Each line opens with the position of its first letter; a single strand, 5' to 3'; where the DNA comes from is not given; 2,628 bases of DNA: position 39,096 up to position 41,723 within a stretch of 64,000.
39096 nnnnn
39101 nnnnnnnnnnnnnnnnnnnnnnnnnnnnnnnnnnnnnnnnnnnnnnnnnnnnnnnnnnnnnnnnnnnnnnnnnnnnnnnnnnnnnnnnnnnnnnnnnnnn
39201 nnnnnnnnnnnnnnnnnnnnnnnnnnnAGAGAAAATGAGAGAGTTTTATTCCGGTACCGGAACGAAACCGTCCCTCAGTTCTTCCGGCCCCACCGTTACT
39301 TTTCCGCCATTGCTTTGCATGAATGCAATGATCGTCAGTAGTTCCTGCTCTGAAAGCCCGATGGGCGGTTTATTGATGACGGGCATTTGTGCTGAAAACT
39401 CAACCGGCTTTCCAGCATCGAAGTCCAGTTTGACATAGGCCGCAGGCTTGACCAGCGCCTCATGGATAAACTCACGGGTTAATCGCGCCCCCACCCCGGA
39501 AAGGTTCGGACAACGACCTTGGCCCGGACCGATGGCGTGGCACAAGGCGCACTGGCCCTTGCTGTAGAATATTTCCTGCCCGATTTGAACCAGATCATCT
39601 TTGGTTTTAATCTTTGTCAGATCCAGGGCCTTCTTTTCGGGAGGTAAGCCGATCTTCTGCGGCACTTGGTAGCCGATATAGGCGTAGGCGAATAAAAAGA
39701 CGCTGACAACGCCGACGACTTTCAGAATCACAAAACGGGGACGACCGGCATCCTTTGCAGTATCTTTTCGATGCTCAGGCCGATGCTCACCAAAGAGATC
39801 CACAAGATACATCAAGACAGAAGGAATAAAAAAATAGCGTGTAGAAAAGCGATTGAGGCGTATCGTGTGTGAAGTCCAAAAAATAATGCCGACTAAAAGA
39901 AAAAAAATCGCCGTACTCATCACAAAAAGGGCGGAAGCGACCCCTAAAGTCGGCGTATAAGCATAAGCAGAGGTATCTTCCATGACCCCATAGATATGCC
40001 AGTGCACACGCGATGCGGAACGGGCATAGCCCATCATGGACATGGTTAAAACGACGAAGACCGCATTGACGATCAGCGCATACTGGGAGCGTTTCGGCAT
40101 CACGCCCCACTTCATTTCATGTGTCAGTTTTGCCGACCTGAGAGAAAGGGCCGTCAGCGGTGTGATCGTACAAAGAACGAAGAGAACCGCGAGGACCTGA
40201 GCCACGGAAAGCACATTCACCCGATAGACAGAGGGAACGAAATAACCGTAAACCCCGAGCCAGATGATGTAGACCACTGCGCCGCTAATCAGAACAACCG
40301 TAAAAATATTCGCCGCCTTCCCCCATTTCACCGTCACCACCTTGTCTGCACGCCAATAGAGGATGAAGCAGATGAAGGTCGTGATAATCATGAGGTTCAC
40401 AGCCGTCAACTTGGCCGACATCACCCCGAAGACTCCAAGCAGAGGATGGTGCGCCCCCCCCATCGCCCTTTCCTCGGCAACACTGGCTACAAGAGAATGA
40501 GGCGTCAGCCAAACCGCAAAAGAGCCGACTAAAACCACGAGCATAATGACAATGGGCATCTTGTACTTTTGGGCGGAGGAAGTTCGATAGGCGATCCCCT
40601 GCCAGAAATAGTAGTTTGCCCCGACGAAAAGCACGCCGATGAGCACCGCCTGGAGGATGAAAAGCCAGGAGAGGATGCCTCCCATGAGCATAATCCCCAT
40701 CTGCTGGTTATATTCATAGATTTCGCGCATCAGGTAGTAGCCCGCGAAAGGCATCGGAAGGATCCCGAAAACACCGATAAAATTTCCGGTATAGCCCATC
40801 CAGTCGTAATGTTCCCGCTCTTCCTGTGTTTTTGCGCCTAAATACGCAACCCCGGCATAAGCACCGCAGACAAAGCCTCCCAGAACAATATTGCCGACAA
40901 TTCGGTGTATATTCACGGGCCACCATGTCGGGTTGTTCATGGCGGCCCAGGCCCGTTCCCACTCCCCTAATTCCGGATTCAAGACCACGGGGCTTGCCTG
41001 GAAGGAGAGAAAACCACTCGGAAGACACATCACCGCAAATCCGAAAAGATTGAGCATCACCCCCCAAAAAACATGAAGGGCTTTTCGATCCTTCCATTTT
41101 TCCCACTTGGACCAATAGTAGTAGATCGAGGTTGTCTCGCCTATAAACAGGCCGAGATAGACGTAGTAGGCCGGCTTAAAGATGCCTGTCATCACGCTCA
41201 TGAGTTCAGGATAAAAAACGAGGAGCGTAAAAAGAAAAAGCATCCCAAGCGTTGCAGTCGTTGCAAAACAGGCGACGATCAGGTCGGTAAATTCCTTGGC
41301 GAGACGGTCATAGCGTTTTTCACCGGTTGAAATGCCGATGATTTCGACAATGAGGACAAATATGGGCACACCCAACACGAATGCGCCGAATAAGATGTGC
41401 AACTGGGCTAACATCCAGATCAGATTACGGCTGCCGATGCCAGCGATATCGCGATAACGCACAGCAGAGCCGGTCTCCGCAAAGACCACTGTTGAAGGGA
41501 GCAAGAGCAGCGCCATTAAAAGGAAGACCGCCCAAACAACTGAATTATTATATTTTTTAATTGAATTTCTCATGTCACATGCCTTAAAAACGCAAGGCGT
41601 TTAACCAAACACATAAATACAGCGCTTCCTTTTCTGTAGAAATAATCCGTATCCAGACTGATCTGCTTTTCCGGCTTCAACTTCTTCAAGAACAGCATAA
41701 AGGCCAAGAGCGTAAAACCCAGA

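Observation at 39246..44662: Cytochrome bd-like oxidase fused to cytochrome c, translationally coupled to two MrpD/NuoN-like subunits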

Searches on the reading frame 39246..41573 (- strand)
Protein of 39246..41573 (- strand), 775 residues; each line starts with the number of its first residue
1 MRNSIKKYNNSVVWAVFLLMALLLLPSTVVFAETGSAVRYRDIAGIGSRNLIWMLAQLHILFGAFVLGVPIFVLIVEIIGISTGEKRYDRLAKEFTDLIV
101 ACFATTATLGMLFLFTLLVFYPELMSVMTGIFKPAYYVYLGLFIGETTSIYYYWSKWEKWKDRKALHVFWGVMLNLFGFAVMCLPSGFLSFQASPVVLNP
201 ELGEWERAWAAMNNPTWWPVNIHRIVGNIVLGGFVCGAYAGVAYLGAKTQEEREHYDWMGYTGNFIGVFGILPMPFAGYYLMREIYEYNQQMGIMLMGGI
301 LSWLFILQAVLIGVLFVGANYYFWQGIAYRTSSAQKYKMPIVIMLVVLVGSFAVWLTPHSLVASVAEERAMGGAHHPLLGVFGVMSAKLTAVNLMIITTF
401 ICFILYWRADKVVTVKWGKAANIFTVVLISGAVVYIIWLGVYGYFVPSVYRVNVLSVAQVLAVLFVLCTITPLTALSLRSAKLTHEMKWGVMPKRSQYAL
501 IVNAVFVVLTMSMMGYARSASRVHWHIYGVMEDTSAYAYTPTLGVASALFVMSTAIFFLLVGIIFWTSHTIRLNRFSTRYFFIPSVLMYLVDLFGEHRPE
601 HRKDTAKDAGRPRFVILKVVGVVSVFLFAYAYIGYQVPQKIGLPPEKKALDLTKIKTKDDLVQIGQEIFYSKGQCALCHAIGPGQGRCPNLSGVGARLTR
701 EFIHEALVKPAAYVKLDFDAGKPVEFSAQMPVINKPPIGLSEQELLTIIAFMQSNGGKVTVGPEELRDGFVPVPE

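Call 3: search_protein_families(library=pfam, proteins=[window:39246-41573:-], max_evalue=0.01)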
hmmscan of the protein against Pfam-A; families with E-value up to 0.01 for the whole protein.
window:39246-41573:- (775 aa): 2 families
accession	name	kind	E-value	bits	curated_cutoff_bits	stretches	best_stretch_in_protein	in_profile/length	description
PF01654.22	Cyt_bd_oxida_I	-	2.3e-17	63.2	26.2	1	49-289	3-241/418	Cytochrome bd terminal oxidase subunit I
PF00034.26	Cytochrom_C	-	1e-05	27.2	21.3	1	663-754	2-88/90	Cytochrome c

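Call 4: search_protein_families(library=ncbifam, proteins=[window:39246-41573:-], max_evalue=0.01)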
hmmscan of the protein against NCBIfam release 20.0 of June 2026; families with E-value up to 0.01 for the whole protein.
window:39246-41573:- (775 aa): 2 families
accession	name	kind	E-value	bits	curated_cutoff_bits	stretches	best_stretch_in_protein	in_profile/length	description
TIGR02603.1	CxxCH_TIGR02603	domain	2e-06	27.8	68.15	1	665-720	6-60/134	putative heme-binding domain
NF045773.1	cytochro_C550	exception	0.0073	16.2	125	0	614-709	9-94/118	cytochrome c550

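Call 5: search_solved_structures(query=window:39246-41573:-, max_evalue=1, show_alignments=3)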
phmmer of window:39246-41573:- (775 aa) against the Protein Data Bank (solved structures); distinct sequences matched with E-value up to 1: 4.
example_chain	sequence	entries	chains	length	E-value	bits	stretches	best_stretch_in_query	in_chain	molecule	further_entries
7zs0_A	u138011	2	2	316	4e-13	51.7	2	663-759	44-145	Hypothetical (Diheme) protein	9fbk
7zs2_A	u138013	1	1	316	4e-13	51.7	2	663-759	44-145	Hypothetical (Diheme) protein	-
7zs1_A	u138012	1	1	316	4e-13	51.7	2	663-759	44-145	Hypothetical (Diheme) protein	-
5doq_A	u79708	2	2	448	0.00034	22.2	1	48-239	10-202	Bd-type quinol oxidase subunit I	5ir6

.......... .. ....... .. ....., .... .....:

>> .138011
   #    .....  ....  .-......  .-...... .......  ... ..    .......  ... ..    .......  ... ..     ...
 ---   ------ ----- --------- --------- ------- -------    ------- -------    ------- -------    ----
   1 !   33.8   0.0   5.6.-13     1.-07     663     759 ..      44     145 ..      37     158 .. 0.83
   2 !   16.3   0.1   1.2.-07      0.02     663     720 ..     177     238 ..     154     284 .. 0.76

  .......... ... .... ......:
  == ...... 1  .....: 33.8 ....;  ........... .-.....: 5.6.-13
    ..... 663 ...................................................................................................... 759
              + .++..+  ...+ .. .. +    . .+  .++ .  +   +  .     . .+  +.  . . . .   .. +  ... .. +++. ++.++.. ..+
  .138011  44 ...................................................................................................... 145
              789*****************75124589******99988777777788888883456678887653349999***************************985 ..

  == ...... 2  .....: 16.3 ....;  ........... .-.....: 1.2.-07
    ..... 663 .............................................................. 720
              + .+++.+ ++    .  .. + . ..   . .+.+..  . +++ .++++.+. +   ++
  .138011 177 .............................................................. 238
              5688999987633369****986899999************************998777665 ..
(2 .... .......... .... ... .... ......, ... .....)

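Call 11: find_homologous_proteins(query=window:39246-41573:-, max_evalue=0.00001)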
Query window:39246-41573:- (775 aa): 4685 proteins with E <= 0.00001 among 8000 candidates; the best 120 are listed.
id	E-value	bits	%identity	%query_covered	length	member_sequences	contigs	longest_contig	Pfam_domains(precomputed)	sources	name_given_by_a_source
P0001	0.0e+0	1758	100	100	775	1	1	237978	PF00034.27,PF01654.23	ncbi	-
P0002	0.0e+0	1511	85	98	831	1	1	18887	PF00034.27,PF01654.23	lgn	-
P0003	0.0e+0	1494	85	98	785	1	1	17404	PF00034.27,PF01654.23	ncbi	ncbi:MAG: cytochrome ubiquinol oxidase subunit I [Nitrospiria bacterium]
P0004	0.0e+0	1487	84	99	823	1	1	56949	PF00034.27,PF01654.23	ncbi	-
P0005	0.0e+0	1475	83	98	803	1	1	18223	PF00034.27,PF01654.23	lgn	-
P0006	0.0e+0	1472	82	99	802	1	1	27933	PF00034.27,PF01654.23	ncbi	-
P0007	0.0e+0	1471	83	98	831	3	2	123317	PF00034.27,PF01654.23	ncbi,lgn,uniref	ncbi:hypothetical protein MNBD_NITROSPIRAE01-649 [hydrothermal vent metagenome]|uniref:Cytochrome c 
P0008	0.0e+0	1470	83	98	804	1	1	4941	PF00034.27,PF01654.23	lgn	-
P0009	0.0e+0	1469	82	99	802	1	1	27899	PF00034.27,PF01654.23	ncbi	-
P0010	0.0e+0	1459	82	99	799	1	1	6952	PF00034.27,PF01654.23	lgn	-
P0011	0.0e+0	1451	82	99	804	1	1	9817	PF00034.27,PF01654.23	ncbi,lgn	ncbi:MAG: cytochrome ubiquinol oxidase subunit I [Nitrospiria bacterium]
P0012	0.0e+0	1387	79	98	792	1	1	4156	PF01654.23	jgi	-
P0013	0.0e+0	1366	77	98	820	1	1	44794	PF01654.23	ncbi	ncbi:MAG: cytochrome ubiquinol oxidase subunit I [Nitrospiria bacterium]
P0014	0.0e+0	1354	79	97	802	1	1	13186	PF00034.27,PF01654.23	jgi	-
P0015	0.0e+0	1352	77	98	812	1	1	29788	PF00034.27,PF01654.23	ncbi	ncbi:MAG: cytochrome ubiquinol oxidase subunit I [Nitrospiria bacterium]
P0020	0.0e+0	1346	77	99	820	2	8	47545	PF00034.27,PF01654.23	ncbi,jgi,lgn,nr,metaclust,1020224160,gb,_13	ncbi:MAG TPA: c-type cytochrome [Nitrospiria bacterium]|nr:c-type cytochrome [Candidatus Manganitrop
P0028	0.0e+0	1125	67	95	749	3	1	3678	PF00034.27,PF01654.23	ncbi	ncbi:MAG: c-type cytochrome, partial [Nitrospiria bacterium]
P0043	0.0e+0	1015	84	68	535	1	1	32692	PF00034.27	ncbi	ncbi:MAG: c-type cytochrome, partial [Nitrospiria bacterium]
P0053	2.8e-284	963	58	95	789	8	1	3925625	PF00034.27,PF01654.23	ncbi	ncbi:cytochrome ubiquinol oxidase subunit I [Nitrospira sp. Kam-Ns4a]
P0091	9.3e-267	905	67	77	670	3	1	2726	-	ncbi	ncbi:MAG: hypothetical protein ACE5HN_08980, partial [Nitrospiria bacterium]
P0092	1.1e-266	905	55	96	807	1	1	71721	PF00034.27,PF01654.23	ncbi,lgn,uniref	ncbi:hypothetical protein MNBD_NITROSPINAE02-1190 [hydrothermal vent metagenome]|uniref:Cytochrome c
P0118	9.7e-257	872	54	94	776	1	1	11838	PF01654.23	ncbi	ncbi:MAG: cytochrome ubiquinol oxidase subunit I [Nitrospiria bacterium]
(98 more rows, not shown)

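Call 12: find_encoding_contigs(protein=P0020, flank=10000, max_places=3)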
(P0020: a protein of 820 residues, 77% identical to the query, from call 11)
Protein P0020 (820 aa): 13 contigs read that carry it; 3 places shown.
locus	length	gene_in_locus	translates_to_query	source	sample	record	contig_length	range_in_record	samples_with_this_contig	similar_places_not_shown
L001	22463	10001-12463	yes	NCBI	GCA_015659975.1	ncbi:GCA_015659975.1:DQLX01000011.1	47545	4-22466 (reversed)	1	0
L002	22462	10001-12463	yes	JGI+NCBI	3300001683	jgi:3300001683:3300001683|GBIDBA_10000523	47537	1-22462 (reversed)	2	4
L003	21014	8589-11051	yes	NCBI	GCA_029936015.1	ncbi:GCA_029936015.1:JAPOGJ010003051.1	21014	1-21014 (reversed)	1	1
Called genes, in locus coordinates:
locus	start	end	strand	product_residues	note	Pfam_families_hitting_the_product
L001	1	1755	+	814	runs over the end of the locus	PF00535:Glycos_transf_2, PF13641:Glyco_tranf_2_3, PF03552:Cellulose_synt (weak), PF13506:Glyco_transf_21, PF13632:Glyco_trans_2_3, PF03552:Cellulose_synt, PF07238:PilZ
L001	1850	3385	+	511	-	PF11658:CBP_BcsG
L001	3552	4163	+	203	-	-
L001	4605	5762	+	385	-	PF14522:Cytochrome_C7 (faint), PF00034:Cytochrom_C, PF13442:Cytochrome_CBB3, PF00034:Cytochrom_C (weak), PF13442:Cytochrome_CBB3 (weak)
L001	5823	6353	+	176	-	PF00034:Cytochrom_C, PF13442:Cytochrome_CBB3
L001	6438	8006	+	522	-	PF00662:Proton_antipo_N (weak), PF00361:Proton_antipo_M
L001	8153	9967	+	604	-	PF00361:Proton_antipo_M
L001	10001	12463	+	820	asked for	PF01654:Cyt_bd_oxida_I, PF00034:Cytochrom_C (weak)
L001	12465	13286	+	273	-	PF00034:Cytochrom_C, PF13442:Cytochrome_CBB3, PF00034:Cytochrom_C (weak)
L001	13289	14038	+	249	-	PF00034:Cytochrom_C (weak), PF13442:Cytochrome_CBB3 (weak)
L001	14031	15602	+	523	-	PF00034:Cytochrom_C, PF13442:Cytochrome_CBB3, PF00034:Cytochrom_C, PF13442:Cytochrome_CBB3 (weak), PF09459:EB_dh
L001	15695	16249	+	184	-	-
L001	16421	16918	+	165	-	PF00355:Rieske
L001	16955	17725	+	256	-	PF00033:Cytochrome_B, PF14358:DUF4405 (weak), PF13631:Cytochrom_B_N_2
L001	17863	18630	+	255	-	-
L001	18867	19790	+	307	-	PF00034:Cytochrom_C (faint), PF14522:Cytochrome_C7 (faint)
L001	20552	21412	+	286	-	-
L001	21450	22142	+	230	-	-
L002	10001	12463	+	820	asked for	PF01654:Cyt_bd_oxida_I, PF00034:Cytochrom_C (weak)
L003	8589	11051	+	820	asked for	PF01654:Cyt_bd_oxida_I, PF00034:Cytochrom_C (weak)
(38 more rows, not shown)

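Call 13: find_encoding_contigs(protein=P0053, flank=10000, max_places=2)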
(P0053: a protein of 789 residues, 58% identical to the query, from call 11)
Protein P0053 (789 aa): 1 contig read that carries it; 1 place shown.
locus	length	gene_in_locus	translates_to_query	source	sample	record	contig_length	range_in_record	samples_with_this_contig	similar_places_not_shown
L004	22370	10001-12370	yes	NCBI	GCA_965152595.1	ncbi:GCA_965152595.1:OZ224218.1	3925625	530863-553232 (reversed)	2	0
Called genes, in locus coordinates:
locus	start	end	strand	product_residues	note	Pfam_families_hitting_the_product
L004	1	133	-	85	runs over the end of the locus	PF01402:RHH_1 (weak)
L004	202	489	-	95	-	-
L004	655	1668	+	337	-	PF04055:Radical_SAM, PF11946:DUF3463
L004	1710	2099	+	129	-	-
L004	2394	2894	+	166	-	PF13620:CarboxypepD_reg (weak)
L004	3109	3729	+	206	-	PF00034:Cytochrom_C (weak), PF13442:Cytochrome_CBB3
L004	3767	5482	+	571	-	PF01654:Cyt_bd_oxida_I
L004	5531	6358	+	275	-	PF00034:Cytochrom_C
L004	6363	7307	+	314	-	PF00355:Rieske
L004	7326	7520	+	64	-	-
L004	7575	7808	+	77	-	PF00137:ATP-synt_C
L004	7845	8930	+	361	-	PF00033:Cytochrome_B, PF13631:Cytochrom_B_N_2, PF00032:Cytochrom_B_C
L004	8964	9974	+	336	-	-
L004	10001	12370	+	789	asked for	PF01654:Cyt_bd_oxida_I, PF00034:Cytochrom_C (weak)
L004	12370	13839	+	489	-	PF00662:Proton_antipo_N (weak), PF00361:Proton_antipo_M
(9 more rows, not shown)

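Call 14: find_encoding_contigs(protein=P0092, flank=10000, max_places=2)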
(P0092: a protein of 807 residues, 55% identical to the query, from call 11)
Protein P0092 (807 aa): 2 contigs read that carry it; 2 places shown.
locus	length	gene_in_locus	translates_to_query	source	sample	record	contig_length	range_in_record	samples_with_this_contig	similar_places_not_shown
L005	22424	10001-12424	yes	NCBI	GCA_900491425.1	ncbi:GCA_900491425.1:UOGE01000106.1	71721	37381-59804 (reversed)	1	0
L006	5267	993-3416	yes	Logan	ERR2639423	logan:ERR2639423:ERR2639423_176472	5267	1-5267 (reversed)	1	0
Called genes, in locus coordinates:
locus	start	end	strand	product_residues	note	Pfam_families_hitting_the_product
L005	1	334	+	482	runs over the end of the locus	PF00072:Response_reg, PF00158:Sigma54_activat, PF14532:Sigma54_activ_2, PF01078:Mg_chelatase (faint), PF00004:AAA (weak), PF07728:AAA_5 (weak), PF25601:AAA_lid_14, PF02954:HTH_8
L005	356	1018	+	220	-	PF02310:B12-binding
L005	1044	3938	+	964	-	PF01208:URO-D, PF00111:Fer2, PF17651:Raco_middle, PF14574:RACo_C_ter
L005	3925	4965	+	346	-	PF00989:PAS, PF08448:PAS_4, PF13426:PAS_9, PF08447:PAS_3 (weak), PF00512:HisKA, PF02518:HATPase_c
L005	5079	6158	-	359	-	PF01841:Transglut_core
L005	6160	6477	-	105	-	-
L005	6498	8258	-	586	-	PF02743:dCache_1, PF02518:HATPase_c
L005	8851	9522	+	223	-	PF13442:Cytochrome_CBB3 (faint), PF00034:Cytochrom_C (faint), PF02433:FixO (faint)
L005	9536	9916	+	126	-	PF13442:Cytochrome_CBB3, PF00034:Cytochrom_C (weak)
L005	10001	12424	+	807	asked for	PF01654:Cyt_bd_oxida_I, PF00034:Cytochrom_C (weak)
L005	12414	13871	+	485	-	PF00662:Proton_antipo_N (weak), PF00361:Proton_antipo_M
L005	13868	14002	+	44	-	-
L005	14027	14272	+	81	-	-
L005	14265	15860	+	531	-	PF00361:Proton_antipo_M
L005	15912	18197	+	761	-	PF00034:Cytochrom_C (weak), PF13442:Cytochrome_CBB3, PF00034:Cytochrom_C, PF13442:Cytochrome_CBB3, PF09459:EB_dh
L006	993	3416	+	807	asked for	PF01654:Cyt_bd_oxida_I, PF00034:Cytochrom_C (weak)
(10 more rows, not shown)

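Call 15: find_encoding_contigs(protein=P0001, flank=10000, max_places=2)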
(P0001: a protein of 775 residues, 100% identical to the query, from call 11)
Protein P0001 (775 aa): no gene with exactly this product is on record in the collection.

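Call 16: find_encoding_contigs(protein=P0007, flank=10000, max_places=2)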
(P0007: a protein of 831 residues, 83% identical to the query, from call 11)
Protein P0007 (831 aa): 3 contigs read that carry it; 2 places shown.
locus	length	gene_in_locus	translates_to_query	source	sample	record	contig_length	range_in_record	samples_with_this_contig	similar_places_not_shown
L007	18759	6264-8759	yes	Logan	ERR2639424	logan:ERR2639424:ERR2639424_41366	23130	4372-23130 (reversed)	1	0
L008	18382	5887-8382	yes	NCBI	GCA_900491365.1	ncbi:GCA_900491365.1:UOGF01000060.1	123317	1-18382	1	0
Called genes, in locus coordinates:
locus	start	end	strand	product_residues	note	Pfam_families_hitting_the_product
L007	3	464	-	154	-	?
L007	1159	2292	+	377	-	PF14495:Cytochrom_C550 (faint), PF00034:Cytochrom_C, PF13442:Cytochrome_CBB3, PF02433:FixO (faint), PF00034:Cytochrom_C (weak), PF13442:Cytochrome_CBB3 (weak)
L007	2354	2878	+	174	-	PF00034:Cytochrom_C, PF13442:Cytochrome_CBB3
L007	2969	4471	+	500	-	PF00662:Proton_antipo_N (weak), PF00361:Proton_antipo_M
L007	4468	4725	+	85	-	-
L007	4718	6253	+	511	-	PF00361:Proton_antipo_M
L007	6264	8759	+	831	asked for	PF01654:Cyt_bd_oxida_I (weak), PF00034:Cytochrom_C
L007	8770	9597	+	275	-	PF00034:Cytochrom_C, PF13442:Cytochrome_CBB3, PF00034:Cytochrom_C (weak)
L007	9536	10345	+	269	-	PF13442:Cytochrome_CBB3 (weak)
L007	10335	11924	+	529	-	PF00034:Cytochrom_C, PF13442:Cytochrome_CBB3, PF00034:Cytochrom_C, PF13442:Cytochrome_CBB3 (weak), PF09459:EB_dh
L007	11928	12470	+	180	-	-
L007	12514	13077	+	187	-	PF00355:Rieske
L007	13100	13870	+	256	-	PF00033:Cytochrome_B, PF14358:DUF4405 (weak), PF13631:Cytochrom_B_N_2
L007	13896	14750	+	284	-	-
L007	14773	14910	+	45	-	-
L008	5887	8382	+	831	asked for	PF01654:Cyt_bd_oxida_I (weak), PF00034:Cytochrom_C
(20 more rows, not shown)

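Call 18: list_cluster_members(proteins=[P0001, P0004, P0003, P0006])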
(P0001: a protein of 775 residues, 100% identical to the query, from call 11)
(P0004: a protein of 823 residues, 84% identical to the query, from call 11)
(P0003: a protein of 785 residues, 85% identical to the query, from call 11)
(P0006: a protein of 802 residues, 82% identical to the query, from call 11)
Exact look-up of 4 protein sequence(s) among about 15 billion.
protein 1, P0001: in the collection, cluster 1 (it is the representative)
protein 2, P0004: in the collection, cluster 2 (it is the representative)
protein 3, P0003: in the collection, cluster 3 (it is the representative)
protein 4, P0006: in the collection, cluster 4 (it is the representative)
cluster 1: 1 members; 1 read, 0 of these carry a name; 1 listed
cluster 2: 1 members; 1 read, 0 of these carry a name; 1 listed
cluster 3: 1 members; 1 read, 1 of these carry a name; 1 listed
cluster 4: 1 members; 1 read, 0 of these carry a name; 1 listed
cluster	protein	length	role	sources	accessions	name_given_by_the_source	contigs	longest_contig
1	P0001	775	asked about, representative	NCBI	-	-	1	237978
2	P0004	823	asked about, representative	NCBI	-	-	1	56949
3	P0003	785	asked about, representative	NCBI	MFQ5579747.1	MAG: cytochrome ubiquinol oxidase subunit I [Nitrospiria bacterium]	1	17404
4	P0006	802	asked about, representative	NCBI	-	-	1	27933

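Call 19: find_encoding_contigs(protein=P0004, flank=10000, max_places=2)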
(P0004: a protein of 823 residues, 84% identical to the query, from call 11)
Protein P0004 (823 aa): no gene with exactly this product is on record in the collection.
